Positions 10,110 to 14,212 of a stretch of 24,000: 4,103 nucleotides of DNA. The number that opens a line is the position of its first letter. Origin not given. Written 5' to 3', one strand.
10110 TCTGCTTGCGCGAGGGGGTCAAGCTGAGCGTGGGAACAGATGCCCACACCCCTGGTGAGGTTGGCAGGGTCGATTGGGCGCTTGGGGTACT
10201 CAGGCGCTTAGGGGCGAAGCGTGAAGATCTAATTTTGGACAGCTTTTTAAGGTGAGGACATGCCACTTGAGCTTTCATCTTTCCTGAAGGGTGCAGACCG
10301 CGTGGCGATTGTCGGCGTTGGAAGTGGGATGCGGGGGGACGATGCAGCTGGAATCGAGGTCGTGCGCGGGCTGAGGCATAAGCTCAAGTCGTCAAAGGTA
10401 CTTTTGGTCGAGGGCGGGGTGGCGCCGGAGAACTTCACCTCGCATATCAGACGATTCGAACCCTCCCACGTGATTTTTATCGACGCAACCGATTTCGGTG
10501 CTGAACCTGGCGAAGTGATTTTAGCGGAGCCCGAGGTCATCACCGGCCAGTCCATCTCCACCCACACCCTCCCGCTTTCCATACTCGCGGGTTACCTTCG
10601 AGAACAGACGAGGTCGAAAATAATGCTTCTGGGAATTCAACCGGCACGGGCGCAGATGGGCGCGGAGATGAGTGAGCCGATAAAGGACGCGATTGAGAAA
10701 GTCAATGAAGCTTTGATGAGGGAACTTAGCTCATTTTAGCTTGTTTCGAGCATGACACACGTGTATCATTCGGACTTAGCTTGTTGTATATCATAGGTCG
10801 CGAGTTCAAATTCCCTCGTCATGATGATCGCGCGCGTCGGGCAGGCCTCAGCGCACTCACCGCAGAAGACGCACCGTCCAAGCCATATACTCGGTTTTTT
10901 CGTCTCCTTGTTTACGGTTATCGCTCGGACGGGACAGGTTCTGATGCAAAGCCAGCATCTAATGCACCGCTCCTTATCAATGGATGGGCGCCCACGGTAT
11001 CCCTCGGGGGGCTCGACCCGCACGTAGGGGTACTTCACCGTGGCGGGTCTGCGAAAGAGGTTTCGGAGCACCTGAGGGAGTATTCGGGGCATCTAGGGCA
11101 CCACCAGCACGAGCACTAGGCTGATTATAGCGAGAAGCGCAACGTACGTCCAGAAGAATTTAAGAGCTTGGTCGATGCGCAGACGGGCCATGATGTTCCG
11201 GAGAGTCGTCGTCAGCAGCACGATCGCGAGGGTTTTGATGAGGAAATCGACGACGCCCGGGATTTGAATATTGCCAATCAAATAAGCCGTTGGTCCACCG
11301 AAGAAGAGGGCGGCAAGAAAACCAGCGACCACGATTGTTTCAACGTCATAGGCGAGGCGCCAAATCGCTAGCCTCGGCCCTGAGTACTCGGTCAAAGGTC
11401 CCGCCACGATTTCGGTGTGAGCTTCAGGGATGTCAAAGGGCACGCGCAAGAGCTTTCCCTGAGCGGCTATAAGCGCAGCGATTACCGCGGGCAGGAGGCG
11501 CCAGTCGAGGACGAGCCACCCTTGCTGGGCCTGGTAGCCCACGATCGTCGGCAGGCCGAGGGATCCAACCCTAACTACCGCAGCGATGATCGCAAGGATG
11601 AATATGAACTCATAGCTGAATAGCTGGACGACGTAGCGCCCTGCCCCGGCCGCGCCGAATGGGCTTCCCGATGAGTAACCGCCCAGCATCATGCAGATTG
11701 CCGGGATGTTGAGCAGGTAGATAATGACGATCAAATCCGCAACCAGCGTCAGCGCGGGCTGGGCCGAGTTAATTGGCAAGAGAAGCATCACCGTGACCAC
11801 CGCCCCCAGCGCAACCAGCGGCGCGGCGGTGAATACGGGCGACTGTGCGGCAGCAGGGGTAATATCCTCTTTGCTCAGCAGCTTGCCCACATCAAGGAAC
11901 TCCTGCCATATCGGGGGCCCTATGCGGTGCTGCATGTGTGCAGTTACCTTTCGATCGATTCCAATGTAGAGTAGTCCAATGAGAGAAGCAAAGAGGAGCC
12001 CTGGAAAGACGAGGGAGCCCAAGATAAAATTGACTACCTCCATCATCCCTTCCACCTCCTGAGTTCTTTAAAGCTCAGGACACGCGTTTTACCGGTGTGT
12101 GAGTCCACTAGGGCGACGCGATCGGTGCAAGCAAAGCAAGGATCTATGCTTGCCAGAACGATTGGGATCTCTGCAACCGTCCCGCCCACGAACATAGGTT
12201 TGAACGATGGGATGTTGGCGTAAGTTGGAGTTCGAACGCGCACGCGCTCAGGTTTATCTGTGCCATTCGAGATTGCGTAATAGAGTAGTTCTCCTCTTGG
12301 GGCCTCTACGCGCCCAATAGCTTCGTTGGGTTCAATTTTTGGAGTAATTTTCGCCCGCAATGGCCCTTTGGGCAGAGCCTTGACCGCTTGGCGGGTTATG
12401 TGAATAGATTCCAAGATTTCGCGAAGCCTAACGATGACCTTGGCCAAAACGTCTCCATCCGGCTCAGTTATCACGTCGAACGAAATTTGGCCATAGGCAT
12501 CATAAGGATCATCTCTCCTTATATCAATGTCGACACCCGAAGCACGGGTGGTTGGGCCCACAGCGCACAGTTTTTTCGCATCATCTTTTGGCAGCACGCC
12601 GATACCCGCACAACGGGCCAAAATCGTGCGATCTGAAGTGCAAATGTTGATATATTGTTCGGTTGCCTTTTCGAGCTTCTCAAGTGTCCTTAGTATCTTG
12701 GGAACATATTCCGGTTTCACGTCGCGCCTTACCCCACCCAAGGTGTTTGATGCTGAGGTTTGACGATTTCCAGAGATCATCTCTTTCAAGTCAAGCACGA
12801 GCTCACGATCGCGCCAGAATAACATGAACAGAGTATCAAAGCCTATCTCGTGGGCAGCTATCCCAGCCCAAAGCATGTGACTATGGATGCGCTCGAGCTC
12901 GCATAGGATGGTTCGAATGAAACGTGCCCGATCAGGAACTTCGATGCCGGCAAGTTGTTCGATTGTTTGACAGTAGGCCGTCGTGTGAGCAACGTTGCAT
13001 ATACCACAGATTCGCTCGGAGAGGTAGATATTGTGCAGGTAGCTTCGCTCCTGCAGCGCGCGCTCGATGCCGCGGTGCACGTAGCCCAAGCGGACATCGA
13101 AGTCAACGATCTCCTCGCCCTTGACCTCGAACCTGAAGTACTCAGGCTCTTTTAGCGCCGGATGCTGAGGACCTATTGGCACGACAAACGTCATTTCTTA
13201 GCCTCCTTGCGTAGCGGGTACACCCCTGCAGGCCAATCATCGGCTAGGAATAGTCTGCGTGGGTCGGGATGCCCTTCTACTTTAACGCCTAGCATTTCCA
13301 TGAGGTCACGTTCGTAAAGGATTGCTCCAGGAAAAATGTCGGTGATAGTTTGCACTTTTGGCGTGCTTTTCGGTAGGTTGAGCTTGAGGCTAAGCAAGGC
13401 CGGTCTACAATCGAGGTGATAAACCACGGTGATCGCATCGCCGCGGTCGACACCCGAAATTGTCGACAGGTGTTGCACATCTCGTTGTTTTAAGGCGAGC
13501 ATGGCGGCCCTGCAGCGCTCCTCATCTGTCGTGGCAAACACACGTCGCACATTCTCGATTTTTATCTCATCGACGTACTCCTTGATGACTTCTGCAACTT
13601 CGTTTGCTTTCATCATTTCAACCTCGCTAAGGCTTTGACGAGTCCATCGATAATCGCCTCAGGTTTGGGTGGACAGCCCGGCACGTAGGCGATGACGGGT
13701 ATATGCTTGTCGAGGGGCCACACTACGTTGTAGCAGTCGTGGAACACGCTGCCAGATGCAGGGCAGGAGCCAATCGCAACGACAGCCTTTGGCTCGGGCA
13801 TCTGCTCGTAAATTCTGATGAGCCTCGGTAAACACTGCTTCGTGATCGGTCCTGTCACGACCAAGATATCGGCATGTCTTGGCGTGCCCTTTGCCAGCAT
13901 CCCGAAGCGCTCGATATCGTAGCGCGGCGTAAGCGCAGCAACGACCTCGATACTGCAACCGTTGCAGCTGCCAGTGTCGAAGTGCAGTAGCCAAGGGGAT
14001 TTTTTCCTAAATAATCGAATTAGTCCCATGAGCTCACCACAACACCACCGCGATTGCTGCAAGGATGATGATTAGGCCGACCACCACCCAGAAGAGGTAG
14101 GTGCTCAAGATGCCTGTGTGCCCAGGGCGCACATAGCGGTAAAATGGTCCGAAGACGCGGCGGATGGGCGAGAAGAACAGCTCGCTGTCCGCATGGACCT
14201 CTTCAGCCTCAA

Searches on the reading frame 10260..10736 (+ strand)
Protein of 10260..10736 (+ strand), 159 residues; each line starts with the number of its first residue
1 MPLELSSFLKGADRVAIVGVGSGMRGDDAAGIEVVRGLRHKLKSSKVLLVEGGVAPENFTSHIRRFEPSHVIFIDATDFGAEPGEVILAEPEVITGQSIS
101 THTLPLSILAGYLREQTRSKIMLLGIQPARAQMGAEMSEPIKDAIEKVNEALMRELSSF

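Call 7: search_protein_families(library=pfam, proteins=[window:10260-10736:+])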
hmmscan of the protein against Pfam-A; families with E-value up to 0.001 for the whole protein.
window:10260-10736:+ (159 aa): 1 family
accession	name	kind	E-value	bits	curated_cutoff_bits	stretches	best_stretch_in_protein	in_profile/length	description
PF01750.23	HycI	-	6.4e-21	75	23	1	32-154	1-129/130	Hydrogenase maturation protease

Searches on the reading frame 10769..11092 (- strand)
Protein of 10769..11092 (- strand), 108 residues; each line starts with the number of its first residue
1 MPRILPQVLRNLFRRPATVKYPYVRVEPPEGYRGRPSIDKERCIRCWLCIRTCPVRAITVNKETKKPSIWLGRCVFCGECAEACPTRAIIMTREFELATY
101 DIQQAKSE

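Call 7: search_protein_families(library=pfam, proteins=[window:10769-11092:-])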
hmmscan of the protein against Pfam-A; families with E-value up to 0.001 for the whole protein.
window:10769-11092:- (108 aa): 12 families
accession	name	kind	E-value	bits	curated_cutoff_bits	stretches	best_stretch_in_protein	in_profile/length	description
PF00037.32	Fer4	-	6.3e-16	57.9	21.1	2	37-59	2-24/24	4Fe-4S binding domain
PF12838.12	Fer4_7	-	3.1e-11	44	27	1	42-88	1-52/52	4Fe-4S dicluster domain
PF13237.11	Fer4_10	-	9.6e-10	38.7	25.5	1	36-85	2-53/53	4Fe-4S dicluster domain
PF14697.11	Fer4_21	-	2.8e-09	37.4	35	1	37-91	2-59/59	4Fe-4S dicluster domain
PF13484.11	Fer4_16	-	3.4e-09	37.8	30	1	73-98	1-25/66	4Fe-4S double cluster binding domain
PF13187.11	Fer4_9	-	1.6e-08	34.9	27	1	42-89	1-52/52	4Fe-4S dicluster domain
PF12837.12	Fer4_6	-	1.6e-08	34.5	25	1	36-58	2-24/24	4Fe-4S binding domain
PF12797.12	Fer4_2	-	5.1e-06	26.5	24.5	0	35-55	2-22/22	4Fe-4S binding domain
PF12800.12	Fer4_4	-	5.8e-05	23.5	24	0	41-55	2-16/17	4Fe-4S binding domain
PF13183.11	Fer4_8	-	9.3e-05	23.3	27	0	41-60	3-22/68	4Fe-4S dicluster domain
PF25160.1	LdpA_Fe-S-bd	-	0.00012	22.2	27.6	1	49-91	9-45/49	LdpA Fe-S cluster-binding domain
PF12798.12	Fer4_3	-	0.00046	21.2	27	0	74-88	1-15/15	4Fe-4S binding domain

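Call 8: search_protein_families(library=ncbifam, proteins=[window:10769-11092:-])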
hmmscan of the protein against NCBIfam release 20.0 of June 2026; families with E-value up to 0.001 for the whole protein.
window:10769-11092:- (108 aa): 88 families (the best 25 are shown)
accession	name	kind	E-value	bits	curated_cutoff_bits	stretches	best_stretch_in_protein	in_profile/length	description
NF006221.0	PRK08348.1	subfamily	2.1e-29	101.9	124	1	3-103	5-106/136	NADH-plastoquinone oxidoreductase subunit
NF006076.0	PRK08222.1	equivalog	5.6e-27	94.7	270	1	16-100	13-101/181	hydrogenase 4 subunit H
TIGR01971.1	NuoI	subfamily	1.6e-26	92.2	113.05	1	8-104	5-113/121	NADH-quinone oxidoreductase, chain I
NF009053.0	PRK12387.1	subfamily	1.1e-25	90.4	204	1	15-101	12-102/180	formate hydrogenlyase complex iron-sulfur subunit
NF004537.0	PRK05888.1-3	equivalog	7.7e-25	87.6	163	1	9-103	31-144/204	NADH-quinone oxidoreductase subunit NuoI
TIGR00403.1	ndhI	equivalog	3.2e-23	82.3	302.35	1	10-103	31-133/183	NAD(P)H-quinone oxidoreductase subunit I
NF004536.0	PRK05888.1-1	equivalog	1.9e-21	76.2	212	1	7-104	19-129/180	NADH-quinone oxidoreductase subunit NuoI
NF004541.0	PRK05888.2-2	equivalog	1.2e-19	70.7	217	1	17-104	37-126/168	NADH-quinone oxidoreductase subunit NuoI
NF004543.0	PRK05888.2-5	equivalog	2.6e-18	66.3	243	1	9-100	27-126/217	NADH-quinone oxidoreductase subunit NuoI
NF040612.1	F420_dehyd_FpoI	exception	9.7e-17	61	180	1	7-95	8-105/135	F420H2 dehydrogenase subunit FpoI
NF004545.0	PRK05888.3-1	equivalog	4.4e-16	58.9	229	1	7-98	32-132/154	NADH-quinone oxidoreductase subunit NuoI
NF004540.0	PRK05888.2-1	equivalog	7.7e-16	57.9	215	1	7-101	10-115/139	NADH-quinone oxidoreductase subunit NuoI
NF004539.0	PRK05888.1-5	equivalog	1.6e-15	57.2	225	1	8-100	23-128/162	NADH-quinone oxidoreductase subunit NuoI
NF010590.0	PRK13984.1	equivalog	1.7e-15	56.2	946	1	9-97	18-116/611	putative oxidoreductase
NF004538.0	PRK05888.1-4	equivalog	4.3e-15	55.7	135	1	9-99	24-127/162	NADH-quinone oxidoreductase subunit NuoI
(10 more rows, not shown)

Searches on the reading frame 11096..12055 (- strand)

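Call 7: search_protein_families(library=pfam, proteins=[window:11096-12055:-])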
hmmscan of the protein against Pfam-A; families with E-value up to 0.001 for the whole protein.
window:11096-12055:- (320 aa): 1 family
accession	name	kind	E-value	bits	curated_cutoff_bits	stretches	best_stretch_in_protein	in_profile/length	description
PF00146.26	NADHdh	-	7.1e-74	249.3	27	1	22-316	9-297/298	NADH dehydrogenase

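Call 8: search_protein_families(library=ncbifam, proteins=[window:11096-12055:-])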
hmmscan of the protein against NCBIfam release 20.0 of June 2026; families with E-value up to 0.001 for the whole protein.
window:11096-12055:- (320 aa): 7 families
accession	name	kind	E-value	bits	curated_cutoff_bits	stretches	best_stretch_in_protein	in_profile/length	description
NF004741.0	PRK06076.1-2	equivalog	4.9e-59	200.2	305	1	10-319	20-332/337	NADH-quinone oxidoreductase subunit NuoH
NF004743.0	PRK06076.1-4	equivalog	5e-40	137.7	494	1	21-319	25-338/433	NADH-quinone oxidoreductase subunit NuoH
NF004740.0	PRK06076.1-1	equivalog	2e-37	129.4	399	1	20-316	22-316/325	NADH-quinone oxidoreductase subunit NuoH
NF004745.0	PRK06076.1-6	equivalog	5e-36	124.6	450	1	6-316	11-329/341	NADH-quinone oxidoreductase subunit NuoH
NF004742.0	PRK06076.1-3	equivalog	2.2e-33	115.9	531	1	29-316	41-344/356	NADH-quinone oxidoreductase subunit NuoH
NF040610.1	F420_dehyd_FpoH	exception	3e-32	112.3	475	1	8-318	11-334/339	F420H2 dehydrogenase subunit FpoH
NF004744.0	PRK06076.1-5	equivalog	6.5e-32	111.1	542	1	20-255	37-280/372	NADH-quinone oxidoreductase subunit NuoH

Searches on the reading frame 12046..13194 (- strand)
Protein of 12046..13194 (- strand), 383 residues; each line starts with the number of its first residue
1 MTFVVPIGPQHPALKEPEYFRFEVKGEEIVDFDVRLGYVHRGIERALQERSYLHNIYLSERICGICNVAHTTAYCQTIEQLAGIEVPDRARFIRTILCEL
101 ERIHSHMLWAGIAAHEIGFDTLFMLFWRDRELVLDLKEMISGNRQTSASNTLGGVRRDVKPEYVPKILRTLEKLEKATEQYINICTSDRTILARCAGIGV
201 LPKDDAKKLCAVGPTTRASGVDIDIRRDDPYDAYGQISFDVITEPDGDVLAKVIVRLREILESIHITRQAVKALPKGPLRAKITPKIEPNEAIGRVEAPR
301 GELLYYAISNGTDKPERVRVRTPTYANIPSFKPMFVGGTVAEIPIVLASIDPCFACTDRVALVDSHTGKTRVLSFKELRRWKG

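Call 7: search_protein_families(library=pfam, proteins=[window:12046-13194:-])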
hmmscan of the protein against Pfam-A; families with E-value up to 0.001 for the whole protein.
window:12046-13194:- (383 aa): 2 families
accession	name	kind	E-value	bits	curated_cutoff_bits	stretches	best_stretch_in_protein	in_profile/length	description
PF00346.24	Complex1_49kDa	-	7.4e-69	232.3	24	2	117-282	2-167/271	Respiratory-chain NADH dehydrogenase, 49 Kd subunit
PF00374.24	NiFeSe_Hases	-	2.8e-12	46.8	25.8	1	41-109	1-69/508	Nickel-dependent hydrogenase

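Call 8: search_protein_families(library=ncbifam, proteins=[window:12046-13194:-])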
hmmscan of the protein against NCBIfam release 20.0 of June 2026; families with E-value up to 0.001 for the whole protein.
window:12046-13194:- (383 aa): 14 families
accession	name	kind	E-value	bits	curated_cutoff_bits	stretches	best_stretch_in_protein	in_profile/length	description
NF004739.1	PRK06075.1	equivalog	6.3e-100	334.6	360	2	4-283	2-281/384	NADH-quinone oxidoreductase subunit D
NF040602.1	F420_dehyd_FpoD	exception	2.2e-97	326.4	600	1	4-359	9-372/372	F420H2 dehydrogenase subunit FpoD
TIGR01962.1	NuoD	equivalog_domain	3.1e-89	299.5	459.35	2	3-284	3-284/386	NADH dehydrogenase (quinone) subunit D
NF008974.0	PRK12322.1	equivalog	6e-82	275.5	522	1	3-354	7-361/366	NADH-quinone oxidoreductase subunit D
NF009808.0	PRK13292.1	equivalog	3.5e-70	236.8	1156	2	2-277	407-682/791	NADH-quinone oxidoreductase subunit B/C/D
NF008728.0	PRK11742.1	equivalog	1.1e-62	212.3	840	2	5-282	217-494/598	NADH-quinone oxidoreductase subunit C/D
NF005649.0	PRK07415.1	equivalog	2.7e-61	207.7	583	2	3-279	11-288/394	NAD(P)H-quinone oxidoreductase subunit H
TIGR03295.1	frhA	equivalog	9e-20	71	392.5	1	41-184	41-191/412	coenzyme F420 hydrogenase subunit alpha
NF033181.1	NiFeSe_hydrog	equivalog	1.3e-16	60.6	600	1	23-108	21-105/507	nickel-dependent hydrogenase large subunit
NF045518.1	H2_NiFeSe_large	exception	1.8e-14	53.5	780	1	22-108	20-105/485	NiFeSe hydrogenase large subunit HysA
NF007550.0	PRK10170.1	equivalog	8.5e-12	44.2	1101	1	24-108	37-121/597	Ni/Fe-hydrogenase large subunit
NF040828.1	sulfhyd_ShyA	equivalog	5.5e-11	42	700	1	43-192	40-194/415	NAD(P)-dependent hydrogenase/sulfhydrogenase 2 subunit alpha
NF007778.0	PRK10467.1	equivalog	3.5e-09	35.5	969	1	37-108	35-106/567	hydrogenase 2 large subunit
NF041785.2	VhuA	equivalog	1.1e-08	34.1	800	1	41-109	39-107/418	F420-non-reducing hydrogenase Vhu subunit A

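Call 33: find_related_loci(query=window:12046-13194:-, collection=metagenome_contigs, flank=10000)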
Query window:12046-13194:- (383 aa) in metagenome_contigs; peptide patterns used: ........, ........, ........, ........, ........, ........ (x = any residue, [..] = any of these).
135 stretches matched a pattern; 12 encode a relative of the query (tblastn E <= 1e-3); 12 distinct loci.
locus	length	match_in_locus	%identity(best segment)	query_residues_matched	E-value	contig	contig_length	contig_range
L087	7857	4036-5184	100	1-383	0e+0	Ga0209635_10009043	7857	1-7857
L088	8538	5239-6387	92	1-383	0e+0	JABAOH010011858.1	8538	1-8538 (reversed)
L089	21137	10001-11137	87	1-379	0e+0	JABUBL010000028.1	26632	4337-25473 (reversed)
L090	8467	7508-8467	91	1-320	0e+0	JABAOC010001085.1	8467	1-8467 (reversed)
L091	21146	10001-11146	68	1-382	0e+0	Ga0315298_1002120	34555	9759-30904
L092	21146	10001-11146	69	1-382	0e+0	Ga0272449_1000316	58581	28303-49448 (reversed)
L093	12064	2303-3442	54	1-380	3e-138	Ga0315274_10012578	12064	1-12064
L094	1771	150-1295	52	1-382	1e-147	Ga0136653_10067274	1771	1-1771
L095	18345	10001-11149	53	1-383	2e-137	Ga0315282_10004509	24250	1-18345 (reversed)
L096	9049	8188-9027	52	3-282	2e-97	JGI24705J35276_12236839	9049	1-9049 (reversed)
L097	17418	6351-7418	37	3-358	3e-79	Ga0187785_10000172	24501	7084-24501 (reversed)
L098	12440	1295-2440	69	1-382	0e+0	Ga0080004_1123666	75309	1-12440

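Call 72: search_solved_structures(query=window:12046-13194:-, max_evalue=1e-20)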
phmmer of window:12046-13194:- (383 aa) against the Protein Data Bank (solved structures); distinct sequences matched with E-value up to 1e-20: 54.
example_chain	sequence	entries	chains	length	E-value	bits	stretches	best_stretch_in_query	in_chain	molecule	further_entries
7z0s_E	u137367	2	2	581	2.8e-90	306.2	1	4-381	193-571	Formate hydrogenlyase subunit 5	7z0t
6cfw_L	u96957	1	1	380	6.4e-81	275.4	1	5-359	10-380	Membrane-bound hydrogenase subunit alpha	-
2fug_4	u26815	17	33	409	6.4e-65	222.8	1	5-289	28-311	NADH-quinone oxidoreductase chain 4 | NADH-QUINONE OXIDOREDUCTASE SUBUNIT 4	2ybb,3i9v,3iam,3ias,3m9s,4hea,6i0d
7q5y_B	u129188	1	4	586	5.5e-64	219.7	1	4-286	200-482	NADH-quinone oxidoreductase subunit C/D 2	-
7zm7_C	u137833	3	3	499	9.6e-54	186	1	3-285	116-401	NADH-ubiquinone oxidoreductase 49 kDa subunit-like protein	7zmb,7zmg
7eu3_H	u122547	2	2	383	3.9e-53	184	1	4-280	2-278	NAD(P)H-quinone oxidoreductase subunit H, chloroplastic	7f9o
6hum_H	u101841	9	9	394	6.1e-53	183.4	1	3-280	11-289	NAD(P)H-quinone oxidoreductase subunit H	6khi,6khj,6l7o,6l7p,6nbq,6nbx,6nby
7wfg_H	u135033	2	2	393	1.1e-51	179.2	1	4-279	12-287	NAD(P)H-quinone oxidoreductase subunit H, chloroplastic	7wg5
8e9g_D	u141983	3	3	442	7.1e-51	176.6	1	3-280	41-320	NADH-quinone oxidoreductase subunit D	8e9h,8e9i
6u8y_L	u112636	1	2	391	7.5e-51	176.5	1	3-358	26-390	NADH dehydrogenase subunit D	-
9iho_D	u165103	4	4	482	7.4e-50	173.2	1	3-291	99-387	NUCM (49 kDa) subunit of mitochondrial NADH:ubiquinone oxidoreductase (Complex I)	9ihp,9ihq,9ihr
9grx_H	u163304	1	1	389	1.9e-49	171.9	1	4-279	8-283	NAD(P)H-quinone oxidoreductase subunit H, chloroplastic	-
6gcs_C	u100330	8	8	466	4.2e-49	170.7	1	2-281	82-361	49-KDA PROTEIN (NUCM) | Subunit NUCM of NADH:Ubiquinone Oxidoreductase (Complex I) | NUCM protein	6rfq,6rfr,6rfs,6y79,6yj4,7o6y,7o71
8qby_D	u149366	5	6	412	5.8e-49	170.3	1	3-285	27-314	NADH-quinone oxidoreductase subunit D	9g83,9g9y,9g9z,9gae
6h8k_C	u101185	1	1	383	9.5e-49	169.6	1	3-281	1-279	NUCM protein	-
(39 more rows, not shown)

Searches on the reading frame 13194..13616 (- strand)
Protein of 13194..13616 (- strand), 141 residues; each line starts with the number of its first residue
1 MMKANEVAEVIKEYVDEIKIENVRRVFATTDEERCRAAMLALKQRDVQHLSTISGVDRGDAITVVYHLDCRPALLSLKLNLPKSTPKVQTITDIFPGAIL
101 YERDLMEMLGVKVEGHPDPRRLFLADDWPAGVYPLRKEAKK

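Call 7: search_protein_families(library=pfam, proteins=[window:13194-13616:-])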
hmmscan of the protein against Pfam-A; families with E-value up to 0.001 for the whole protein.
window:13194-13616:- (141 aa): 1 family
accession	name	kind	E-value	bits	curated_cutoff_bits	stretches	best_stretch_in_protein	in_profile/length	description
PF00329.25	Complex1_30kDa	-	3e-28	99.3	22.5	1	29-139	2-118/124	Respiratory-chain NADH dehydrogenase, 30 Kd subunit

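Call 8: search_protein_families(library=ncbifam, proteins=[window:13194-13616:-])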
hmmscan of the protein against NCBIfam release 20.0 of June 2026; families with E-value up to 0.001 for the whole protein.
window:13194-13616:- (141 aa): 17 families
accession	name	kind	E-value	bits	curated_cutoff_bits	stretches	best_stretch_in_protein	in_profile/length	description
NF040611.1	F420_dehyd_FpoC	exception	1.4e-19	70.5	220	1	8-139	11-146/158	F420H2 dehydrogenase subunit FpoC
TIGR01961.1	NuoC_fam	subfamily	1.8e-19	70.5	122.45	1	32-138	7-117/122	NADH (or F420H2) dehydrogenase, subunit C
NF004734.0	PRK06074.2-1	equivalog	2.6e-18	66.6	169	1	8-140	10-150/164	NADH-quinone oxidoreductase subunit C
NF004735.0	PRK06074.2-2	equivalog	3.4e-18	66.1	176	1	8-138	11-145/158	NADH-quinone oxidoreductase subunit C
NF009808.0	PRK13292.1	equivalog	4.7e-17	61.1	1156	1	60-139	294-373/791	NADH-quinone oxidoreductase subunit B/C/D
NF004737.0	PRK06074.2-4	equivalog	1.4e-14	54.3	144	1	21-139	10-124/150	NADH-quinone oxidoreductase subunit C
NF009141.0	PRK12494.1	equivalog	3.6e-13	49.8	175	1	30-138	48-162/175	NAD(P)H-quinone oxidoreductase subunit J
NF005832.0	PRK07735.1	equivalog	3.9e-13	49.4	431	1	47-138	331-422/430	NADH-quinone oxidoreductase subunit C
NF008728.0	PRK11742.1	equivalog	1.3e-12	46.9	840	1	39-139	73-172/598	NADH-quinone oxidoreductase subunit C/D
NF004738.0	PRK06074.2-5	equivalog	2.9e-10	40.1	198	1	15-138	19-148/174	NADH-quinone oxidoreductase subunit C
NF004733.0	PRK06074.1-5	equivalog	7.5e-10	38.8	225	1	46-138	54-148/203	NADH-quinone oxidoreductase subunit C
NF005856.0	PRK07785.1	equivalog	1.9e-09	37.8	224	1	52-137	131-220/246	NADH-quinone oxidoreductase subunit C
NF006304.0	PRK08491.1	equivalog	7.5e-09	35.5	228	1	15-137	49-172/263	NADH-quinone oxidoreductase subunit C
NF004732.0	PRK06074.1-4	equivalog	7.2e-07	29.2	376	1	84-137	142-193/250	NADH-quinone oxidoreductase subunit C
NF004730.0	PRK06074.1-1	equivalog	2.9e-06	27.3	193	1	84-126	103-144/200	NADH-quinone oxidoreductase subunit C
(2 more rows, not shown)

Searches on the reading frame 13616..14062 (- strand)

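Call 7: search_protein_families(library=pfam, proteins=[window:13616-14062:-])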
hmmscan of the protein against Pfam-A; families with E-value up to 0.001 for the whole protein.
window:13616-14062:- (149 aa): 1 family
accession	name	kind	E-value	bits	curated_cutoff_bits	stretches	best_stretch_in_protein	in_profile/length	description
PF01058.29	Oxidored_q6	-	1.6e-30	105.9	27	1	33-143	1-127/128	NADH ubiquinone oxidoreductase, 20 Kd subunit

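Call 8: search_protein_families(library=ncbifam, proteins=[window:13616-14062:-])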
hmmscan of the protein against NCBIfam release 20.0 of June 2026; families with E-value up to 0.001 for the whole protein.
window:13616-14062:- (149 aa): 14 families
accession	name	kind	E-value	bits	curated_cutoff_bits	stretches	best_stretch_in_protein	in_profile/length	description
NF005012.1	PRK06411.1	subfamily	1.1e-45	155.2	116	1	8-143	21-153/166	NADH-quinone oxidoreductase subunit NuoB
TIGR01957.1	nuoB_fam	subfamily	1.2e-40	138.8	142.7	1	12-146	8-140/145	NADH-quinone oxidoreductase subunit B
NF011394.0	PRK14819.1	equivalog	1.2e-38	133.1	312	1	19-142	29-150/264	NADH-quinone oxidoreductase subunit B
NF011395.0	PRK14820.1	equivalog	1.2e-38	132.7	263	1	10-143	22-152/180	NADH-quinone oxidoreductase subunit B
NF011391.0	PRK14816.1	equivalog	1.1e-36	126.3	283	1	9-145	40-174/196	NADH-quinone oxidoreductase subunit B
NF009808.0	PRK13292.1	equivalog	2e-36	125.2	1156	1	13-143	17-144/791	NADH-quinone oxidoreductase subunit B/C/D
NF011393.0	PRK14818.1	equivalog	1e-35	122.8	255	1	12-144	22-151/173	NADH dehydrogenase subunit B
NF011388.0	PRK14813.1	equivalog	1.9e-34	119.2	294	1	19-144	26-149/189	NADH dehydrogenase subunit B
NF011390.0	PRK14815.1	equivalog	6e-33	113.7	281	1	14-146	26-155/183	NADH dehydrogenase subunit B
NF011389.0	PRK14814.1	equivalog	3.6e-31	108.4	285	1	11-148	23-157/186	NADH dehydrogenase subunit B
NF011392.0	PRK14817.1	equivalog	8.8e-31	107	271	1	21-142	36-154/182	NADH-quinone oxidoreductase subunit B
TIGR03294.1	FrhG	equivalog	3.7e-06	26.8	245.5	1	63-145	50-141/228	coenzyme F420 hydrogenase subunit gamma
TIGR00391.1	hydA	subfamily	0.00017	20.8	179.5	1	92-140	151-203/365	hydrogenase small subunit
NF045520.1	H2_NiFeSe_small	exception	0.00031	20.2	470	0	89-148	142-209/314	NiFeSe hydrogenase small subunit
